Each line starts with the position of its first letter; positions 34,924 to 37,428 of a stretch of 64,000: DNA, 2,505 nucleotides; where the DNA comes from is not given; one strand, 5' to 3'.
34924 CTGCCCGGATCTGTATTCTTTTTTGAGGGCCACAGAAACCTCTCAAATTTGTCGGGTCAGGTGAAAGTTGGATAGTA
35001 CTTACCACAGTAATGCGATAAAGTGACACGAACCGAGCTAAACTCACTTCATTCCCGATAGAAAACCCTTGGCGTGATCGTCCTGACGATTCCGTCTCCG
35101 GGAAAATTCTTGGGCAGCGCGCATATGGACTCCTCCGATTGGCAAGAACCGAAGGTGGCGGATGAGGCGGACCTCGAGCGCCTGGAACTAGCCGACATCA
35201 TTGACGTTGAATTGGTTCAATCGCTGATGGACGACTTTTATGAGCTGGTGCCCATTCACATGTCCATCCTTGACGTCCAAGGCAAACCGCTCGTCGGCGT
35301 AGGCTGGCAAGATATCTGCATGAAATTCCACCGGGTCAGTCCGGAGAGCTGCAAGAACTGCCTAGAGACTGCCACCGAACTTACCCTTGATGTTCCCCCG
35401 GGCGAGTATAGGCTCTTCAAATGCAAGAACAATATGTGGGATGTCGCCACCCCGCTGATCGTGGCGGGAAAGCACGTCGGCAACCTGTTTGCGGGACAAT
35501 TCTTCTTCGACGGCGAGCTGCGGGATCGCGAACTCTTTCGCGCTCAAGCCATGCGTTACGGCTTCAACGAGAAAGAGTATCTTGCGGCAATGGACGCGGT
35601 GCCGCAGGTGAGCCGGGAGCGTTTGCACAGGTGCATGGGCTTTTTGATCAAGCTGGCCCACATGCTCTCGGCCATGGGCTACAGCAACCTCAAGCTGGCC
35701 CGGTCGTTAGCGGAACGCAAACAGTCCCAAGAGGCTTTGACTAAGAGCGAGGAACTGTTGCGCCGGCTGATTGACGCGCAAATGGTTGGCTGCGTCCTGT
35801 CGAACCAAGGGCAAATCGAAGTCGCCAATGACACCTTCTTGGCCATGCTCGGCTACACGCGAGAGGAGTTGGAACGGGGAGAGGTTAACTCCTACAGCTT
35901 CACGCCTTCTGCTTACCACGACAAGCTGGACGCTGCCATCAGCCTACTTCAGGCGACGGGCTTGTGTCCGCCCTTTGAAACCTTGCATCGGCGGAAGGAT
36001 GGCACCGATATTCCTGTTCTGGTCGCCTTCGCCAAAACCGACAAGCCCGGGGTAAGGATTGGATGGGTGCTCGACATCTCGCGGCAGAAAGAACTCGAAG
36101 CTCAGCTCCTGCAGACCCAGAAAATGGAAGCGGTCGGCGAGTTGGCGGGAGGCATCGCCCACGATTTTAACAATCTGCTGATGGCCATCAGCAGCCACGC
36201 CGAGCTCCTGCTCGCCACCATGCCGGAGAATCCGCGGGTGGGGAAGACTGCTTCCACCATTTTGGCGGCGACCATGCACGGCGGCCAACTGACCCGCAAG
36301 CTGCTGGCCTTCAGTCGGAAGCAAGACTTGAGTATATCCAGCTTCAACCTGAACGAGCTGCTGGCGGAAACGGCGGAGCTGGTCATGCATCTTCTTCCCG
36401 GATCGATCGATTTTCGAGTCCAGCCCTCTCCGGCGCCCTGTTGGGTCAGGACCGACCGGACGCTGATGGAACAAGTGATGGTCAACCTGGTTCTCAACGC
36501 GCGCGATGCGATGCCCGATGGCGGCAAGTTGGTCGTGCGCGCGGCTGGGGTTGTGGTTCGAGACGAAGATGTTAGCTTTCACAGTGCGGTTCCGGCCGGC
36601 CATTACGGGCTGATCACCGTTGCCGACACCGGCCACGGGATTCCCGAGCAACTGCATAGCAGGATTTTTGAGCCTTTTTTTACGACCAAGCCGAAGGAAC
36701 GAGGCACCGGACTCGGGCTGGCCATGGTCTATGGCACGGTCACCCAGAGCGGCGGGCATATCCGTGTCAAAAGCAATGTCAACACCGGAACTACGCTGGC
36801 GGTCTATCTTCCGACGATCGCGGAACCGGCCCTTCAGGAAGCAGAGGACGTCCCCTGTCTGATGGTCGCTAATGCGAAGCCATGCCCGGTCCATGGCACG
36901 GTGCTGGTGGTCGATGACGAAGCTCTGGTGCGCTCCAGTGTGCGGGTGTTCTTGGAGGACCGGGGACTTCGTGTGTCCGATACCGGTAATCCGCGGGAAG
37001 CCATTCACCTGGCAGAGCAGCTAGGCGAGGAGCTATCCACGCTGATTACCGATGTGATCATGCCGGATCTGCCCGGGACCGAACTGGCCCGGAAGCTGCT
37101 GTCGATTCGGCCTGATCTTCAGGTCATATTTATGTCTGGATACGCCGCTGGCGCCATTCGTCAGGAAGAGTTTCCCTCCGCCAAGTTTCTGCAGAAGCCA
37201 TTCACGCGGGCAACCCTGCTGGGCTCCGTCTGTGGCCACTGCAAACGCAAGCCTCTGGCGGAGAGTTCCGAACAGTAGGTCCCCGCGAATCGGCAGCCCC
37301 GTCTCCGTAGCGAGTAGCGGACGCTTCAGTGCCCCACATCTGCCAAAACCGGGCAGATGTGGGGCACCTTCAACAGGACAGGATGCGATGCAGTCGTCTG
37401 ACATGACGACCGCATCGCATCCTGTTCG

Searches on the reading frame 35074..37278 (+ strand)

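Call 77: search_protein_families(library=pfam, proteins=[window:35074-37278:+], max_evalue=0.00001)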
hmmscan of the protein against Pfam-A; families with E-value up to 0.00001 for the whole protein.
window:35074-37278:+ (734 aa): 5 families
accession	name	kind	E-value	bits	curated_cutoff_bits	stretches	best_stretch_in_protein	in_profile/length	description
PF10114.15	PocR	-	3.5e-48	163.9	23.9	1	41-203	1-162/162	Sensory domain found in PocR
PF02518.31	HATPase_c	-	2.6e-21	76.6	26.4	1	461-580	2-108/111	Histidine kinase-, DNA gyrase B-, and HSP90-like ATPase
PF00072.30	Response_reg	-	2.1e-15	57.3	30.2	1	610-716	1-107/111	Response regulator receiver domain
PF13426.13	PAS_9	-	1e-09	39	27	1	239-322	3-84/103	PAS domain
PF00512.31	HisKA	-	2.9e-08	34.1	26.9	1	355-417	3-64/66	His Kinase A (phospho-acceptor) domain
